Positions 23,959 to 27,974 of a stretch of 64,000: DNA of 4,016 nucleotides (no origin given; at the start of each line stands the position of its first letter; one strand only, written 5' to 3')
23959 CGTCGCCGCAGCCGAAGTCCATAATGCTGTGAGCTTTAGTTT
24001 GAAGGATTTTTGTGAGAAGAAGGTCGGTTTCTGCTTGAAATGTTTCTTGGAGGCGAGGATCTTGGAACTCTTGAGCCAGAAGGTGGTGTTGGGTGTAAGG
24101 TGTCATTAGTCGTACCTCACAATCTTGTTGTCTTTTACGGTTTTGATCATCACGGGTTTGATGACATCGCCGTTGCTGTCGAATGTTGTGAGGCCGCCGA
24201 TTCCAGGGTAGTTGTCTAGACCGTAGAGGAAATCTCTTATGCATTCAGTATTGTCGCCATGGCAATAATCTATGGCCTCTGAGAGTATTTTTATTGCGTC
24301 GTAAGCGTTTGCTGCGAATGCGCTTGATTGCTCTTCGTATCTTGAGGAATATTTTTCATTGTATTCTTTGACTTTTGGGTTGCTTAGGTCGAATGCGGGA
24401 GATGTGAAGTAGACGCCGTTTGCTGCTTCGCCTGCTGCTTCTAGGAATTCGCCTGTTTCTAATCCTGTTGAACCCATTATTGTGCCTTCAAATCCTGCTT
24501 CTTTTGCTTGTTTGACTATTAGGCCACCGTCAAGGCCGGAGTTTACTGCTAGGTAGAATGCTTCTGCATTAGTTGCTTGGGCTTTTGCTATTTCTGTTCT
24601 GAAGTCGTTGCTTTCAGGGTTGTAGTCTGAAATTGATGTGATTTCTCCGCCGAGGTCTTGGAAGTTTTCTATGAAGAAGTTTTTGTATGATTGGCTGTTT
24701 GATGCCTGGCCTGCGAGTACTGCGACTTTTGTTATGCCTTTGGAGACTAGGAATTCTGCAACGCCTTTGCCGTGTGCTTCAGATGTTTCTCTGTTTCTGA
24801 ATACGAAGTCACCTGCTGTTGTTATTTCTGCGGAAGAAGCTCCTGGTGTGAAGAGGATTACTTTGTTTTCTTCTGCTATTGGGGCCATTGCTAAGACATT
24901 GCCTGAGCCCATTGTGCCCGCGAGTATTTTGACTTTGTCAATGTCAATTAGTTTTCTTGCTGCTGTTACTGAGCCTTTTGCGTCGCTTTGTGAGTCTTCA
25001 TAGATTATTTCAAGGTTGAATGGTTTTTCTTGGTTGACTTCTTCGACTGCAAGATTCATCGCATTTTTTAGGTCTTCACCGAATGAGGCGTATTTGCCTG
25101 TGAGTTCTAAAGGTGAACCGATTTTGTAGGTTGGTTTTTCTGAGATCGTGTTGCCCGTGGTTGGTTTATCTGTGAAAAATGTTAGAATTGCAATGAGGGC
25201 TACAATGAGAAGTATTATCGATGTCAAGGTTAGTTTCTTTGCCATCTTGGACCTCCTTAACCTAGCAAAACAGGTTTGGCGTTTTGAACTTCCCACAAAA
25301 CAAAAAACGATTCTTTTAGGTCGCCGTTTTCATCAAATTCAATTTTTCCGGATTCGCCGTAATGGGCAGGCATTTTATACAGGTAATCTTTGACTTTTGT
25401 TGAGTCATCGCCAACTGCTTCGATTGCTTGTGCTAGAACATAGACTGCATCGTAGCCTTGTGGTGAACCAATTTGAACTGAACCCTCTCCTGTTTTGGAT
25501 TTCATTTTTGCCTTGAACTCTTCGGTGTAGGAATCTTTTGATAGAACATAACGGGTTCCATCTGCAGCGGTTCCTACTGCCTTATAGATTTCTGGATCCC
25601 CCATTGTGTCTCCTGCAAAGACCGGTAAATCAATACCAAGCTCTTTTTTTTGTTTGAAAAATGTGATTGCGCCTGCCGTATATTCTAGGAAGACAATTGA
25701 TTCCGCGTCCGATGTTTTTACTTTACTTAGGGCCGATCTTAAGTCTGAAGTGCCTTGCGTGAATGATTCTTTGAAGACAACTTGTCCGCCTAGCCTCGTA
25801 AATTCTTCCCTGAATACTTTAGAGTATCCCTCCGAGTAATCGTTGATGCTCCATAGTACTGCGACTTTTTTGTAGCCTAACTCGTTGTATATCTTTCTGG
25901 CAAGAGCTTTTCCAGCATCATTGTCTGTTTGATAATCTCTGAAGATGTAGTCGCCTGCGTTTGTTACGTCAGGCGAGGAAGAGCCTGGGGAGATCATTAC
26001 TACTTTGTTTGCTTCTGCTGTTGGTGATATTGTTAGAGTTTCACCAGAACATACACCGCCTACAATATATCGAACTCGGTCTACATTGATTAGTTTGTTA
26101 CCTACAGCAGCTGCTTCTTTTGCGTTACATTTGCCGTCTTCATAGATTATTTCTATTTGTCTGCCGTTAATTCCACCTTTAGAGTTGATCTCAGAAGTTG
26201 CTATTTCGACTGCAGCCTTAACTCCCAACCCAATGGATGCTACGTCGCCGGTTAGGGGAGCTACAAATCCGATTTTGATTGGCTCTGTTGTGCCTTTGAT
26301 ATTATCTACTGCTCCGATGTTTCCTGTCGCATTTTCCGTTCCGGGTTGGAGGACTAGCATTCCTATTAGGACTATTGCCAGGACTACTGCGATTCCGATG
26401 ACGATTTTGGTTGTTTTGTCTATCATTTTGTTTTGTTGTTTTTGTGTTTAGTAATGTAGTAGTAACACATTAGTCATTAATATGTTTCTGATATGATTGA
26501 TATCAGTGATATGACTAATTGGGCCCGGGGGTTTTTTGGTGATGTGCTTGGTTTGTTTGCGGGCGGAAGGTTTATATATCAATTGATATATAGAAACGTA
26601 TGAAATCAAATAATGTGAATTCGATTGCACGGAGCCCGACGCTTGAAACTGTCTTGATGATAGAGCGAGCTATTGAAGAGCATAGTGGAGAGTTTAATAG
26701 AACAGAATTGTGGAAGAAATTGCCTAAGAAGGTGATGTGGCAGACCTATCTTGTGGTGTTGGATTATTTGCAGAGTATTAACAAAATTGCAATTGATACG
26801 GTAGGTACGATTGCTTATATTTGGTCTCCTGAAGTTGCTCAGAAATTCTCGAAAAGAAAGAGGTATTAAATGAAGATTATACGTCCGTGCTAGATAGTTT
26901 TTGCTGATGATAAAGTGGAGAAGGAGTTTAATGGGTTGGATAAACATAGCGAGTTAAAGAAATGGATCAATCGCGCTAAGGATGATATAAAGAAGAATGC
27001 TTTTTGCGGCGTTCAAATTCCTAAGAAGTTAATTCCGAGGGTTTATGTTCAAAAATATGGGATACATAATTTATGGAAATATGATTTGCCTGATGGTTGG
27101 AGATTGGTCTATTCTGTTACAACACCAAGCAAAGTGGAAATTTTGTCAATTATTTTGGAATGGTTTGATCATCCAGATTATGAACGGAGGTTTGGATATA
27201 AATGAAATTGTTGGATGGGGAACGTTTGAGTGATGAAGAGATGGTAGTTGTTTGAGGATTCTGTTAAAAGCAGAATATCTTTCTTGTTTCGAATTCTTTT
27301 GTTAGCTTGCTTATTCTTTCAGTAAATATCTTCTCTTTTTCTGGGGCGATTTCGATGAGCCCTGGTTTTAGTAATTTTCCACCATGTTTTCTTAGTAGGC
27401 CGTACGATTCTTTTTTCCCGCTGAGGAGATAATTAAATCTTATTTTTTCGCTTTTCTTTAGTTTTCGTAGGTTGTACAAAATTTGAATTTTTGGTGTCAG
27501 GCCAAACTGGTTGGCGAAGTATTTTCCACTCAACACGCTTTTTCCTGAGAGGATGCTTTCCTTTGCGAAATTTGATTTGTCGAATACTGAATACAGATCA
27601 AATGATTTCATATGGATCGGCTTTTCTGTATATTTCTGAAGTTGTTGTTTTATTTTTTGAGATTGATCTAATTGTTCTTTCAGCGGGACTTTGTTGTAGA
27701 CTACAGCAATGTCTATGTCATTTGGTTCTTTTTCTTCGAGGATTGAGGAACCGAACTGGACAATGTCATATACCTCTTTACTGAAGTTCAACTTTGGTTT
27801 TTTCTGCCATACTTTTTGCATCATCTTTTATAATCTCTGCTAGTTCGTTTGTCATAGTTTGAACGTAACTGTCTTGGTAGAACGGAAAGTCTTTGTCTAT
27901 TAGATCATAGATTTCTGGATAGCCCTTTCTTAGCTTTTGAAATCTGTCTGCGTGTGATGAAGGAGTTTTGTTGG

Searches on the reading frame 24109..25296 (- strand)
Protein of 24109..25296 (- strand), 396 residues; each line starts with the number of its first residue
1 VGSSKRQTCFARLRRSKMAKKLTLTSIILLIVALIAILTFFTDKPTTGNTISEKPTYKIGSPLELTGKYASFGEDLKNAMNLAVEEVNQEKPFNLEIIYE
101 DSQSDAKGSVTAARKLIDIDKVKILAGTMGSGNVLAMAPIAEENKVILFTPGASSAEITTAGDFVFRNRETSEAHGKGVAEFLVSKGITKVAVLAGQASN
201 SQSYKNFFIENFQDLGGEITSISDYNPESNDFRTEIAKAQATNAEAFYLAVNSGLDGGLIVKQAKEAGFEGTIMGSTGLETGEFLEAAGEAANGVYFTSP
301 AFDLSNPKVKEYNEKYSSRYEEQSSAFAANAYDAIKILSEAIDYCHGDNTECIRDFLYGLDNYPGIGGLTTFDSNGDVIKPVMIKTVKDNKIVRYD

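Call 12: search_protein_families(library=pfam, proteins=[window:24109-25296:-], max_evalue=0.01)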
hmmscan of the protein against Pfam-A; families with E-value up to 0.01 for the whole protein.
window:24109-25296:- (396 aa): 3 families
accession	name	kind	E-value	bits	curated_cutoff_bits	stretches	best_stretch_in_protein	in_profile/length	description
PF13458.12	Peripla_BP_6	-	1.4e-59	202.9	31.7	1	56-389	1-340/343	Periplasmic binding protein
PF01094.35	ANF_receptor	-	3.1e-26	92.7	25.4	1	77-381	3-343/353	Receptor family ligand binding region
PF13433.12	Peripla_BP_5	-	3.6e-16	59.7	27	1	59-389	3-338/363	Periplasmic binding protein domain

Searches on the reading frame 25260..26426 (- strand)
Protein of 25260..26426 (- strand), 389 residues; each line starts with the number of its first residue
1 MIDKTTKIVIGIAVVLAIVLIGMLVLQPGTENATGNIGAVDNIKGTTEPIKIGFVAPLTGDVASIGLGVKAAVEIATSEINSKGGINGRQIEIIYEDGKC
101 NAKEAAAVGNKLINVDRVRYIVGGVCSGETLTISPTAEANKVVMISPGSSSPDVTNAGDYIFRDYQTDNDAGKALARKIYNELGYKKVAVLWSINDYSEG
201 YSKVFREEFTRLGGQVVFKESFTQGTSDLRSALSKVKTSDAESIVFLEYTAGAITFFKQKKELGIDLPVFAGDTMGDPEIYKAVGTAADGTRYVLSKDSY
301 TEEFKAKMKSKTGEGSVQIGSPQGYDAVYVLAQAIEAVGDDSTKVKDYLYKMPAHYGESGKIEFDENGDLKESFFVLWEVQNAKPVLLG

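Call 12: search_protein_families(library=pfam, proteins=[window:25260-26426:-], max_evalue=0.01)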
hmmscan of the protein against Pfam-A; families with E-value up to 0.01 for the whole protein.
window:25260-26426:- (389 aa): 3 families
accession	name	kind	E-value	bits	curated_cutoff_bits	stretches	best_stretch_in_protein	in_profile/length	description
PF13458.12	Peripla_BP_6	-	1.2e-57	196.6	31.7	1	49-365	1-323/343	Periplasmic binding protein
PF01094.35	ANF_receptor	-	4.6e-39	134.9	25.4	1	69-381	2-351/353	Receptor family ligand binding region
PF13433.12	Peripla_BP_5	-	2.1e-22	80.2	27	1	50-352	1-309/363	Periplasmic binding protein domain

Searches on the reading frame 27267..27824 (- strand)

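Call 12: search_protein_families(library=pfam, proteins=[window:27267-27824:-], max_evalue=0.01)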
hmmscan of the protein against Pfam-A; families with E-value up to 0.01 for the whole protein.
window:27267-27824:- (186 aa): 3 families
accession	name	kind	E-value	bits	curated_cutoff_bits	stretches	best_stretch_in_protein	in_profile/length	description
PF18765.7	Polbeta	-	2.9e-05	24.6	26.9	1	15-99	10-89/93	Polymerase beta, Nucleotidyltransferase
PF01909.29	NTP_transf_2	-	0.0038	18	21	1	16-66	12-65/93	Nucleotidyltransferase domain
PF22014.2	DUF6932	-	0.0085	17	27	0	24-108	57-127/142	Family of unknown function (DUF6932)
